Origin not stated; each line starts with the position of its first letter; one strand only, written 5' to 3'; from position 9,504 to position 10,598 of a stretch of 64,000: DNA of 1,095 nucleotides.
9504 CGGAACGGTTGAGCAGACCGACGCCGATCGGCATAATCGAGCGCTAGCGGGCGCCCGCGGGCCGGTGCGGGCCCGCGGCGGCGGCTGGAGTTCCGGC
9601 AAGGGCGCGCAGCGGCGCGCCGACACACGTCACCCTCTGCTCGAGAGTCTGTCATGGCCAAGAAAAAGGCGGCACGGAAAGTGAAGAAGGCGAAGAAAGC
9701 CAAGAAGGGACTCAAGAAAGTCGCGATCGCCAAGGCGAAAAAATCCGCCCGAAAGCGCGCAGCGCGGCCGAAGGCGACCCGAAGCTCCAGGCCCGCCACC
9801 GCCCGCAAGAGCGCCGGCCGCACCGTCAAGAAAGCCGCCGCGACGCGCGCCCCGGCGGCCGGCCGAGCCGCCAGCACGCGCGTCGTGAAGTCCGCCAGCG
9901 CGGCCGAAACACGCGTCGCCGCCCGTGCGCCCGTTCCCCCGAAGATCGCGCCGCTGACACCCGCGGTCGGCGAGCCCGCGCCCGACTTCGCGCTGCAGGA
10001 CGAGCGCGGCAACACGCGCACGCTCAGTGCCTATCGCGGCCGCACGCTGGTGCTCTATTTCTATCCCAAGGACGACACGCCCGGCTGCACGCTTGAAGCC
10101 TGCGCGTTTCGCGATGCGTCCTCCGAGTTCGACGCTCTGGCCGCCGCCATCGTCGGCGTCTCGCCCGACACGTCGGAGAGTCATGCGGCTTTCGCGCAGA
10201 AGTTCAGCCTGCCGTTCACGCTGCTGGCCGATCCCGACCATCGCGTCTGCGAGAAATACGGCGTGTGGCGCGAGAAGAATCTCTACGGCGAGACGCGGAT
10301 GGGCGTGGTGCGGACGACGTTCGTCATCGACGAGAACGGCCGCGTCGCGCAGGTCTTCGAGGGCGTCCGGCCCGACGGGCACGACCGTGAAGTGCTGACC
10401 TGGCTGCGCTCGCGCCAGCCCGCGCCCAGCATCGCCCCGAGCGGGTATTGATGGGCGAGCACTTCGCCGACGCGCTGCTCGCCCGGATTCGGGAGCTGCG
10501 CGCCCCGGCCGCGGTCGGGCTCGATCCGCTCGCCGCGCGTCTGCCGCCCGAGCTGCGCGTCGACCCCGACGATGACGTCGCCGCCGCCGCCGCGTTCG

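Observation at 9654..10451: Peroxiredoxin Bcp fused to a histone H1-like Lys/Ala-rich N-terminal domain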

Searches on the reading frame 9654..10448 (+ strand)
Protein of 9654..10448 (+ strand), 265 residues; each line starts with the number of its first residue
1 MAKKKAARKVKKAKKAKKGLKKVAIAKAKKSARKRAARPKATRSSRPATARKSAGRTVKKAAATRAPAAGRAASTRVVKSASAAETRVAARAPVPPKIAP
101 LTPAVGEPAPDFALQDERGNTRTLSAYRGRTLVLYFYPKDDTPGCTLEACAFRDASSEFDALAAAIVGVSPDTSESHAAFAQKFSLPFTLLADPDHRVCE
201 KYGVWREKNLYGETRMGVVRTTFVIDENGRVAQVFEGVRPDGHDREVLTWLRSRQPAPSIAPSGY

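Call 3: search_protein_families(library=pfam, proteins=[window:9654-10448:+], max_evalue=0.01)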
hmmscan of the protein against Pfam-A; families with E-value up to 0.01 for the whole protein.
window:9654-10448:+ (265 aa): 3 families
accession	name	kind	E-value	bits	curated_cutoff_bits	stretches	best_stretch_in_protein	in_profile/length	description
PF00578.27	AhpC-TSA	-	6.5e-42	142.8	26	1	105-233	1-123/124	AhpC/TSA family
PF08534.16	Redoxin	-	7.5e-25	87.9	26.6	1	105-244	2-140/148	Redoxin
PF13911.12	AhpC-TSA_2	-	0.0011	19.8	27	1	154-209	4-59/114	AhpC/TSA antioxidant enzyme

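Call 5: find_homologous_proteins(query=window:9654-10448:+, max_evalue=0.00001)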
Query window:9654-10448:+ (265 aa): 7847 proteins with E <= 0.00001 among 8000 candidates; the best 120 are listed.
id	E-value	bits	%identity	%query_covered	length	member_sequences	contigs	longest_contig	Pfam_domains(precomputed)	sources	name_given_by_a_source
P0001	3.0e-164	563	100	100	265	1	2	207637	PF08534.17,PF00578.28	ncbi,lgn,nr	ncbi:MAG: Peroxiredoxin [Phycisphaerae bacterium]|nr:Peroxiredoxin [Phycisphaerae bacterium]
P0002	5.1e-128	444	83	80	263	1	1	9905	PF08534.17,PF00578.28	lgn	-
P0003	7.9e-68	247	47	96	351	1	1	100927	PF08534.17,PF00578.28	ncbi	-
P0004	3.4e-63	232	59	61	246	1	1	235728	PF08534.17,PF00578.28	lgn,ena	-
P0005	5.3e-62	228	45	95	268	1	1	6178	PF08534.17,PF00578.28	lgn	-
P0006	1.7e-60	223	61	54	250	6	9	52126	PF08534.17,PF00578.28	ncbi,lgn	-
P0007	5.4e-60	221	60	57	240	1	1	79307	PF08534.17,PF00578.28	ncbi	-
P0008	7.4e-60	221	63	57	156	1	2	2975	PF08534.17,PF00578.28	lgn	-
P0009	7.5e-60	221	56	55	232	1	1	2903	PF08534.17,PF00578.28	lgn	-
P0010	5.0e-59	218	58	55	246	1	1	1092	PF08534.17,PF00578.28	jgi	jgi:peroxiredoxin Q/BCP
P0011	3.8e-58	215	58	55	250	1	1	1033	PF08534.17,PF00578.28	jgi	jgi:peroxiredoxin Q/BCP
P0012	5.1e-58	215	60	56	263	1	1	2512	PF08534.17,PF00578.28,PF05988.19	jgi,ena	-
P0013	5.6e-58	215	62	56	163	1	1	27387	PF08534.17,PF00578.28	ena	-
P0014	7.1e-58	214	54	63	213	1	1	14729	PF08534.17,PF07382.17,PF00578.28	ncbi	ncbi:MAG: thioredoxin-dependent thiol peroxidase [Planctomycetota bacterium]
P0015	9.0e-58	214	57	61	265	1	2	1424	PF08534.17,PF00578.28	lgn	-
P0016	2.5e-57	213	60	55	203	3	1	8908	PF08534.17,PF00578.28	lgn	-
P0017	2.8e-57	212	59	61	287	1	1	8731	PF08534.17,PF00578.28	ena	-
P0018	3.3e-57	212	59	55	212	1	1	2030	PF08534.17,PF00578.28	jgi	jgi:peroxiredoxin Q/BCP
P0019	3.5e-57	212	59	55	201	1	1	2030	PF08534.17,PF00578.28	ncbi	-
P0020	5.6e-57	211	61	57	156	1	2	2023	PF08534.17,PF00578.28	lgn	-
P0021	7.9e-57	211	60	59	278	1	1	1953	PF08534.17,PF00578.28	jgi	jgi:peroxiredoxin Q/BCP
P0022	8.0e-57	211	49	78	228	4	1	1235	PF08534.17,PF00578.28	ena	-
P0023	1.1e-56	210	57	57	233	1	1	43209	PF08534.17,PF07382.17,PF00578.28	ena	-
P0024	1.5e-56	210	67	54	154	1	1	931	PF08534.17,PF00578.28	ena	-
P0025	1.5e-56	210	59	57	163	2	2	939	PF08534.17,PF00578.28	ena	-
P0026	1.7e-56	210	64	56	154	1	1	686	PF08534.17,PF00578.28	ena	-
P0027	1.7e-56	210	63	56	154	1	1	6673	PF08534.17,PF00578.28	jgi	jgi:peroxiredoxin Q/BCP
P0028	1.8e-56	210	49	77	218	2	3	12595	PF08534.17,PF00578.28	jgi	jgi:peroxiredoxin Q/BCP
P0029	1.9e-56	210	58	55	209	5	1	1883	PF08534.17,PF07382.17,PF00578.28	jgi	jgi:peroxiredoxin Q/BCP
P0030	2.0e-56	210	66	54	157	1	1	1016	PF08534.17,PF00578.28,PF13911.13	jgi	jgi:peroxiredoxin Q/BCP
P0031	2.1e-56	210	60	57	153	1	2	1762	PF08534.17,PF00578.28,PF13911.13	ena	-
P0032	2.4e-56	209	64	56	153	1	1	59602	PF08534.17,PF00578.28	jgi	jgi:peroxiredoxin Q/BCP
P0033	2.6e-56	209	66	55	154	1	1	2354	PF08534.17,PF00578.28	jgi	jgi:peroxiredoxin Q/BCP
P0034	2.7e-56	209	64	54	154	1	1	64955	PF08534.17,PF00578.28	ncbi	-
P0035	2.9e-56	209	60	56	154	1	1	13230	PF08534.17,PF00578.28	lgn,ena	-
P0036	3.6e-56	209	65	56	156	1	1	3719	PF08534.17,PF00578.28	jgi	jgi:peroxiredoxin Q/BCP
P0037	4.5e-56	209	65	55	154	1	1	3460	PF08534.17,PF00578.28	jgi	jgi:peroxiredoxin Q/BCP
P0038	4.6e-56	208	65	54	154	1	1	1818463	PF08534.17,PF00578.28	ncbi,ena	-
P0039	5.7e-56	208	63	57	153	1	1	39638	PF08534.17,PF00578.28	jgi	jgi:peroxiredoxin Q/BCP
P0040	6.0e-56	208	61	55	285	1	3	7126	PF08534.17,PF00578.28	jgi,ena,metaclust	metaclust:\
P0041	9.7e-56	207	61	56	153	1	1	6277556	PF08534.17,PF00578.28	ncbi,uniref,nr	ncbi:peroxiredoxin Q/BCP [Singulisphaera sp. GP187]|uniref:thioredoxin-dependent thiol peroxidase n=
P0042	1.0e-55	207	61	56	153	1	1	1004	PF08534.17,PF00578.28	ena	-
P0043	1.1e-55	207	58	61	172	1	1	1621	PF08534.17,PF00578.28,PF13911.13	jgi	jgi:peroxiredoxin Q/BCP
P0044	1.2e-55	207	62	57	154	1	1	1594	PF08534.17,PF00578.28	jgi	jgi:peroxiredoxin Q/BCP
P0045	1.2e-55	207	57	57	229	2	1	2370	PF08534.17,PF07382.17,PF00578.28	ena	-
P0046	1.7e-55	207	56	57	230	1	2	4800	PF08534.17,PF00578.28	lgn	-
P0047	1.7e-55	207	55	58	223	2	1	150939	PF08534.17,PF07382.17,PF00578.28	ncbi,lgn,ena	-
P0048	1.8e-55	207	61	56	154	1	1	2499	PF08534.17,PF00578.28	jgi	jgi:peroxiredoxin Q/BCP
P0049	2.0e-55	206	62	56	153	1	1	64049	PF08534.17,PF00578.28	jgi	jgi:thioredoxin-dependent peroxiredoxin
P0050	2.4e-55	206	61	56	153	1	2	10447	PF08534.17,PF00578.28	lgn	-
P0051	2.5e-55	206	63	55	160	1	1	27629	PF08534.17,PF00578.28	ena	-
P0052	2.7e-55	206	62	57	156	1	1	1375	PF08534.17,PF00578.28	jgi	jgi:peroxiredoxin Q/BCP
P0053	2.8e-55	206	57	57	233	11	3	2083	PF08534.17,PF00578.28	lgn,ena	-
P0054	3.0e-55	206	62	56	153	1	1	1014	PF08534.17,PF00578.28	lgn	-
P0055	3.3e-55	206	62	55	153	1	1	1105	PF08534.17,PF00578.28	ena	-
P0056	3.5e-55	206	61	57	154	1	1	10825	PF08534.17,PF00578.28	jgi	jgi:peroxiredoxin Q/BCP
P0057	3.9e-55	205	61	55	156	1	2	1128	PF08534.17,PF00578.28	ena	-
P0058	4.1e-55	205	61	54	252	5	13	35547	PF08534.17,PF00578.28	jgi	jgi:peroxiredoxin Q/BCP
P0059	4.2e-55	205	63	54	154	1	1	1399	PF08534.17,PF00578.28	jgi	jgi:peroxiredoxin Q/BCP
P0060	4.2e-55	205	64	54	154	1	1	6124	PF08534.17,PF00578.28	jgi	jgi:peroxiredoxin Q/BCP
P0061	4.4e-55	205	51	74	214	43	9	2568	PF08534.17,PF07382.17,PF00578.28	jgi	jgi:peroxiredoxin Q/BCP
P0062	4.4e-55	205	61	56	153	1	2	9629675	PF08534.17,PF00578.28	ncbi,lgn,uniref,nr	ncbi:thioredoxin-dependent thiol peroxidase [Singulisphaera acidiphila]|uniref:thioredoxin-dependent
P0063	5.0e-55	205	58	59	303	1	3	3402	PF08534.17,PF00578.28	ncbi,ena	-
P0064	5.1e-55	205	55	57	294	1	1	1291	PF08534.17,PF00578.28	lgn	-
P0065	5.3e-55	205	62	56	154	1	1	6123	PF08534.17,PF00578.28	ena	-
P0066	5.6e-55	205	58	57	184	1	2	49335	PF08534.17,PF00578.28,PF05988.19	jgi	jgi:peroxiredoxin Q/BCP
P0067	6.1e-55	205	55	57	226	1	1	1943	PF08534.17,PF07382.17,PF00578.28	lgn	-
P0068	6.2e-55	205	60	56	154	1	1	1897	PF08534.17,PF00578.28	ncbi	ncbi:thioredoxin-dependent thiol peroxidase [Singulisphaera rosea]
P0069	8.0e-55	204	63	55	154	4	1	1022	PF08534.17,PF00578.28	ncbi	-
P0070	8.1e-55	204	66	54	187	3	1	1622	PF08534.17,PF00578.28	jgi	jgi:thioredoxin-dependent peroxiredoxin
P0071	8.3e-55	204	61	55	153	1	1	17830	PF08534.17,PF00578.28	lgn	-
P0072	1.0e-54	204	56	54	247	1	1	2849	PF08534.17,PF00578.28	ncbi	-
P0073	1.1e-54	204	62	55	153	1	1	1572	PF08534.17,PF00578.28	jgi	jgi:peroxiredoxin Q/BCP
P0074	1.1e-54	204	58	55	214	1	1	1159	PF08534.17,PF00578.28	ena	-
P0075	1.1e-54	204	52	64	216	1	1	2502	PF08534.17,PF00578.28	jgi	-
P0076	1.2e-54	204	63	56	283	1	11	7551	PF08534.17,PF00578.28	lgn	-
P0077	1.2e-54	204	57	57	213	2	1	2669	PF08534.17,PF00578.28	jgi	jgi:peroxiredoxin Q/BCP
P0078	1.2e-54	204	62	55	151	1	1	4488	PF08534.17,PF00578.28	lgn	-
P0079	1.3e-54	204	53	71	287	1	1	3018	PF08534.17,PF00578.28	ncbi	-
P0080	1.4e-54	204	61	56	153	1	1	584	PF08534.17,PF00578.28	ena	-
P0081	1.4e-54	204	61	56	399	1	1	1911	PF08534.17,PF00578.28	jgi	jgi:peroxiredoxin Q/BCP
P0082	1.4e-54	204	59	57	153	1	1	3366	PF08534.17,PF00578.28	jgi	jgi:peroxiredoxin Q/BCP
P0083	1.7e-54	203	59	58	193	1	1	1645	PF08534.17,PF00578.28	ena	-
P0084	1.7e-54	203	62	55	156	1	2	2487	PF08534.17,PF00578.28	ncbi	-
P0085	1.8e-54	203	62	55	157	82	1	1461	PF08534.17,PF00578.28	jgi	-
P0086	2.2e-54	203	63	54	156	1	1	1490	PF08534.17,PF00578.28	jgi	jgi:peroxiredoxin Q/BCP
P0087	2.3e-54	203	61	55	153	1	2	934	PF08534.17,PF00578.28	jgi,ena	-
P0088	2.3e-54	203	61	55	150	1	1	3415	PF08534.17,PF00578.28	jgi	jgi:thioredoxin-dependent peroxiredoxin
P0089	2.4e-54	203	64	54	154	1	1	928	PF08534.17,PF00578.28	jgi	-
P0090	2.5e-54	203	53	67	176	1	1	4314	PF08534.17,PF00578.28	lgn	-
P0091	2.5e-54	203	61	55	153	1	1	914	PF08534.17,PF00578.28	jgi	jgi:peroxiredoxin Q/BCP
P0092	2.7e-54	203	60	56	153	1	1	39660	PF08534.17,PF00578.28,PF13911.13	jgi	jgi:peroxiredoxin Q/BCP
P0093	2.8e-54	203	61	54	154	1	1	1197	PF08534.17,PF00578.28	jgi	jgi:peroxiredoxin Q/BCP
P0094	2.9e-54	203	57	57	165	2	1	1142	PF08534.17,PF00578.28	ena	-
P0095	3.0e-54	203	64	55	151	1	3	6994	PF08534.17,PF00578.28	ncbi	-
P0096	3.2e-54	202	59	55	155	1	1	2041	PF08534.17,PF00578.28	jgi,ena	-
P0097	3.3e-54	202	59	56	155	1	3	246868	PF08534.17,PF00578.28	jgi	jgi:thioredoxin-dependent peroxiredoxin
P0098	3.3e-54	202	64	55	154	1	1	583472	PF08534.17,PF00578.28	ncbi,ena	-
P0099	3.7e-54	202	59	56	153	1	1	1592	PF08534.17,PF00578.28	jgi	-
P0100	3.7e-54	202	48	77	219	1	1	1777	PF08534.17,PF00578.28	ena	-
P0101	4.3e-54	202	59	56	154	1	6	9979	PF08534.17,PF00578.28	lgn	-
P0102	4.4e-54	202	62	55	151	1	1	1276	PF08534.17,PF00578.28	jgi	jgi:peroxiredoxin Q/BCP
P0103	4.4e-54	202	55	63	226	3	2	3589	PF08534.17,PF00578.28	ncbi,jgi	jgi:peroxiredoxin Q/BCP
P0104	4.5e-54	202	63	56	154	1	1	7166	PF08534.17,PF00578.28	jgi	jgi:peroxiredoxin Q/BCP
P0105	4.6e-54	202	63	52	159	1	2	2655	PF08534.17,PF00578.28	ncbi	-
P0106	4.6e-54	202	61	57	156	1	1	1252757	PF08534.17,PF00578.28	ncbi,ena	-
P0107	4.6e-54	202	60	56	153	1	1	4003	PF08534.17,PF00578.28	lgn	-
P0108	4.7e-54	202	59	56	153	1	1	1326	PF08534.17,PF00578.28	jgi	-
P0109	5.1e-54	202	61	56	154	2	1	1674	PF08534.17,PF00578.28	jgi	jgi:thioredoxin-dependent peroxiredoxin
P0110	5.2e-54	202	60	56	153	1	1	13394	PF08534.17,PF00578.28,PF13911.13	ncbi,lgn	-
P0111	5.2e-54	202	60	56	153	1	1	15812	PF08534.17,PF00578.28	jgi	jgi:peroxiredoxin Q/BCP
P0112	5.3e-54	202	58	57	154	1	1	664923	PF08534.17,PF00578.28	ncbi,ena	-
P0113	5.5e-54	202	59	57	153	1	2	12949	PF08534.17,PF00578.28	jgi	jgi:peroxiredoxin Q/BCP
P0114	5.6e-54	202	63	55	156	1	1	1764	PF08534.17,PF00578.28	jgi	jgi:peroxiredoxin Q/BCP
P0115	6.0e-54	202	55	63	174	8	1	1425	PF08534.17,PF00578.28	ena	-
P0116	6.4e-54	201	63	55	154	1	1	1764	PF08534.17,PF00578.28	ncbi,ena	-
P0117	6.4e-54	201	59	57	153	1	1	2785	PF08534.17,PF00578.28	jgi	jgi:thioredoxin-dependent peroxiredoxin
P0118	6.5e-54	201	59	57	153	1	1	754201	PF08534.17,PF00578.28,PF13911.13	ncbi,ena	-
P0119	6.7e-54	201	62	57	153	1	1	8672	PF08534.17,PF00578.28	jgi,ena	jgi:peroxiredoxin Q/BCP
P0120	7.1e-54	201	64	54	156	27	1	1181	PF08534.17,PF00578.28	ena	-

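Call 8: search_protein_families(library=ncbifam, proteins=[window:9654-10448:+], max_evalue=1)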
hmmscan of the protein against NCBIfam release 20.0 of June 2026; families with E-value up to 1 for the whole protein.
window:9654-10448:+ (265 aa): 15 families
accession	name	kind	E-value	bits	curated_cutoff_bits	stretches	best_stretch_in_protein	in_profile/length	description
NF053650.1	PerredPrxQDein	equivalog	3.6e-48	163.3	260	1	110-253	2-144/148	thioredoxin-dependent peroxiredoxin PrxQ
NF006960.0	PRK09437.1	equivalog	1.9e-44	151.3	140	1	105-253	6-154/156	thioredoxin-dependent thiol peroxidase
NF009668.0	PRK13189.1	equivalog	1.8e-18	66.6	211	1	102-234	9-142/224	peroxiredoxin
NF040737.1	peroxi_PrxU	equivalog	6.4e-15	55.5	270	1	94-241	27-177/233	thioredoxin-dependent peroxiredoxin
NF009669.0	PRK13190.1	equivalog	1.3e-14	53.9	261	1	105-233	5-132/203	putative peroxiredoxin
NF009670.0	PRK13191.1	equivalog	1.6e-14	53.9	374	1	103-234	7-139/215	putative peroxiredoxin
NF002854.0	PRK03147.1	subfamily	3.9e-11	43.2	170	1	104-239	37-160/176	thiol-disulfide oxidoreductase ResA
NF010122.0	PRK13599.1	equivalog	1.9e-09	37.3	456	1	105-235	9-140/220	peroxiredoxin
TIGR03137.1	AhpC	equivalog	2.9e-09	36.9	272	1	127-245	29-143/187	alkyl hydroperoxide reductase subunit C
NF001808.0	PRK00522.1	equivalog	1e-06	28.3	123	1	101-232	16-144/167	thiol peroxidase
NF011576.0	PRK15000.1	subfamily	1.2e-05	25.1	301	1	128-232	33-138/200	peroxiredoxin C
NF040769.1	SelL_rel_redox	subfamily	3.6e-05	23.5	120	1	108-204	2-100/173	SelL-related redox protein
NF047696.1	ThlDiSintTplARhiz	equivalog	0.00027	20.8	230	1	38-177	5-144/219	thiol:disulfide interchange protein TlpA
NF041054.1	WAxxUGC_long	equivalog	0.00079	18.8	300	1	109-204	84-179/354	ResA-like WAxxUGC motif-containing protein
NF038285.1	deiodinase_rel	hypoth_equivalog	0.17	11.3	250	1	103-136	176-211/347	deiodinase family protein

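Call 9: search_protein_families(library=pfam, proteins=[P0014, P0023, P0003], max_evalue=10)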
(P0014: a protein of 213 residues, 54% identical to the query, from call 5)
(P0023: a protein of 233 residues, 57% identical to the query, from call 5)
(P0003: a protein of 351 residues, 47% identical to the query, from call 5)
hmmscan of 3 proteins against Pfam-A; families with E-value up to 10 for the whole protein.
P0014 (213 aa): 7 families
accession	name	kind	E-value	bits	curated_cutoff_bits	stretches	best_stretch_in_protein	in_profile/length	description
PF00578.27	AhpC-TSA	-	4.9e-41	140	26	1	64-191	2-123/124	AhpC/TSA family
PF08534.16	Redoxin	-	1.7e-25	90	26.6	1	62-207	1-145/148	Redoxin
PF07382.16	HC2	-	3.4e-07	31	40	1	2-53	5-56/194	Histone H1-like nucleoprotein HC2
PF02095.21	Extensin_1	-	0.017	15.4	105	1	4-53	48-97/171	Extensin-like protein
PF13911.12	AhpC-TSA_2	-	0.036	14.9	27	1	119-167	11-59/114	AhpC/TSA antioxidant enzyme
PF02630.20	SCO1-SenC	-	0.045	14.1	22.8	1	68-105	2-39/134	SCO1/SenC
PF20069.4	DUF6465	-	8.7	6.8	26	0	3-55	7-59/130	Family of unknown function (DUF6465)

P0023 (233 aa): 6 families
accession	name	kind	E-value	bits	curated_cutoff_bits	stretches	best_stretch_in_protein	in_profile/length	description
PF00578.27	AhpC-TSA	-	2.5e-39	134.5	26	1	84-211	2-123/124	AhpC/TSA family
PF08534.16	Redoxin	-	9.7e-24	84.3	26.6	1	83-225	2-144/148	Redoxin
PF07382.16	HC2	-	2.2e-07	31.6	40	1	2-80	81-161/194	Histone H1-like nucleoprotein HC2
PF02095.21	Extensin_1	-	0.0013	19.1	105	1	8-67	72-131/171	Extensin-like protein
PF13911.12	AhpC-TSA_2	-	0.047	14.5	27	1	139-187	11-59/114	AhpC/TSA antioxidant enzyme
PF02630.20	SCO1-SenC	-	0.089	13.2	22.8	1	88-140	2-54/134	SCO1/SenC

P0003 (351 aa): 3 families
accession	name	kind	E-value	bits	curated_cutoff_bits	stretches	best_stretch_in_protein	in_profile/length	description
PF00578.27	AhpC-TSA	-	6.4e-44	149.3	26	1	177-305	1-123/124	AhpC/TSA family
PF08534.16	Redoxin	-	5e-25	88.5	26.6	1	177-314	2-139/148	Redoxin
PF07382.16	HC2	-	0.00016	22.2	40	1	3-166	6-167/194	Histone H1-like nucleoprotein HC2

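Call 11: find_encoding_contigs(protein=P0002, flank=5000, max_places=3)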
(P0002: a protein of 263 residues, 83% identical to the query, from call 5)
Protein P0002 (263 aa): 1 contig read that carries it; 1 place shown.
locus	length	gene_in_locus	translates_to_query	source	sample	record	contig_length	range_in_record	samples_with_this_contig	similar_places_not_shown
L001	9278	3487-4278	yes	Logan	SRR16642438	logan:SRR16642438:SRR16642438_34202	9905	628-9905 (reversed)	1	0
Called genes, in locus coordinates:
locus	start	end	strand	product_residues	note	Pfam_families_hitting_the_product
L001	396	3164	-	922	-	-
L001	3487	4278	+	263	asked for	PF00578:AhpC-TSA, PF08534:Redoxin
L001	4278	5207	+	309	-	PF00215:OMPdecase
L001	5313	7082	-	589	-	PF01368:DHH, PF02272:DHHA1, PF17768:RecJ_OB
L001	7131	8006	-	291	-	PF01048:PNP_UDP_1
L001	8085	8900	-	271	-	PF01252:Peptidase_A8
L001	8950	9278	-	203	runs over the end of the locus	PF01258:zf-dskA_traR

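Call 12: find_encoding_contigs(protein=P0003, flank=5000, max_places=3)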
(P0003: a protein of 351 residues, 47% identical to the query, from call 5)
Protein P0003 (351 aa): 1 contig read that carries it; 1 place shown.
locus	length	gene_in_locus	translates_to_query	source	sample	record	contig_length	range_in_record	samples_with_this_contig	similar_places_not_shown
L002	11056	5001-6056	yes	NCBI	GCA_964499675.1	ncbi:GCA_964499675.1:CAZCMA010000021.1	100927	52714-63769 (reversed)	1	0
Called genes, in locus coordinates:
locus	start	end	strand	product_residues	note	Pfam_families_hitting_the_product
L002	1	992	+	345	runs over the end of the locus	-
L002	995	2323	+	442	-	-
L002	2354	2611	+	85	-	-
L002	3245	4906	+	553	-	PF19773:DUF6259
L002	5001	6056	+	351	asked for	PF08534:Redoxin, PF00578:AhpC-TSA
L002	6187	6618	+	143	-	-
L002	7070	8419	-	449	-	PF00375:SDF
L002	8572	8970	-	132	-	-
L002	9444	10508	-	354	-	PF02470:MlaD, PF28544:Helical_needle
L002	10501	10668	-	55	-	-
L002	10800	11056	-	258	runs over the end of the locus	-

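Call 16: find_related_loci(query=A1, collection=genome_contigs, flank=3000)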
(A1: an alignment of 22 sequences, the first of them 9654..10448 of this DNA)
Query A1 (265 aa) in genome_contigs; peptide patterns used: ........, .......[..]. (x = any residue, [..] = any of these).
600 stretches matched a pattern (row limit reached: there are more); 600 encode a relative of the query (tblastn E <= 1e-3); the best 80 are kept; 80 distinct loci.
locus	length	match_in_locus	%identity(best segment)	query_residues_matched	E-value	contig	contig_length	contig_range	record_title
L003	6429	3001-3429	61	106-248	3e-59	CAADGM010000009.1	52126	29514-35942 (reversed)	uncultured planctomycete isolate PLA2.fa.gz genome assembly, contig: k127_221351, whole genome shotgun sequence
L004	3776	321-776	56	101-252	3e-56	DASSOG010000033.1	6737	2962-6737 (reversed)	MAG TPA_asm: Gemmatimonadaceae bacterium isolate SMAG_U1246 k141_278989, whole genome shotgun sequence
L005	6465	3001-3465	56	101-255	4e-56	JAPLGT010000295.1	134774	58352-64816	MAG: Chloroflexota bacterium isolate LacPavin_0818_WC45_MAG_50_14 LacPavin_0818_WC45_scaffold_414795, whole genome shotg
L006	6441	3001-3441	54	105-251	8e-56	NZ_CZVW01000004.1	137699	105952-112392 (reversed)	Candidatus Chrysopegis kryptomonas strain JGI-23, whole genome shotgun sequence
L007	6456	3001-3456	57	105-256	2e-55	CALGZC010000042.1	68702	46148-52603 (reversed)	MAG: uncultured Blastocatellia bacterium isolate R1_Bin_Bin_52_sub_1 genome assembly, contig: c_000003045418, whole geno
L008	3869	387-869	53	105-265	8e-55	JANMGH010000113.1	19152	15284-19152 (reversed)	MAG: Pirellula sp. isolate OTE_70b_concoct_20_sub OTE_70b_k141_1778916, whole genome shotgun sequence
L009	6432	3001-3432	58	109-252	6e-54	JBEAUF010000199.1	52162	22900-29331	MAG: Planctomycetota bacterium isolate NASQAN2011_177_B_bin.12 scaffold_1225353, whole genome shotgun sequence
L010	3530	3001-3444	55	101-248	2e-53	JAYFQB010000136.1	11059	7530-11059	MAG: Anaerolineaceae bacterium isolate CA_152 c_CA_000000059278, whole genome shotgun sequence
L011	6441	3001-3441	54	105-251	3e-53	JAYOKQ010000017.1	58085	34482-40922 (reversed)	MAG: Gemmatimonadota bacterium isolate 139572_S173_metabat_bins_2.tsv.085 NODE_419_length_58085_cov_5.852714, whole geno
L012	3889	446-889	52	104-251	4e-53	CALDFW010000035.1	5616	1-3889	MAG: uncultured bacterium isolate S1_Bin_Bin_74_sub_1 genome assembly, contig: c_000001204829, whole genome shotgun sequ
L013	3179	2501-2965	54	103-257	4e-53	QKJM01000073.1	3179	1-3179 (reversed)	MAG: Archangium sp. isolate SZUA-606 scaffold_180896, whole genome shotgun sequence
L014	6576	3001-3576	51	80-259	9e-53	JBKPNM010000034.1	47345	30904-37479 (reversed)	MAG: Actinomycetota bacterium isolate GS_HAYS_MAG_00040 GS_HAYS_000000137580, whole genome shotgun sequence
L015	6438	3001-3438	56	106-251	6e-53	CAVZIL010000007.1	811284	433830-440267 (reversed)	MAG: uncultured Actinomycetes bacterium isolate MFD00962.bin.2.37 genome assembly, contig: contig_31954, whole genome sh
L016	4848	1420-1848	57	106-248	7e-53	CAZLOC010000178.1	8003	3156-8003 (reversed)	MAG TPA_asm: uncultured Anaerolineaceae bacterium isolate binchicken_co234_131 genome assembly, contig: NODE_7800_length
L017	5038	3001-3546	48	71-254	7e-53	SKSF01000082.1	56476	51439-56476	MAG: Dehalococcoidia bacterium isolate CSSed162cmA_515 CSSed16-2cmA-378, whole genome shotgun sequence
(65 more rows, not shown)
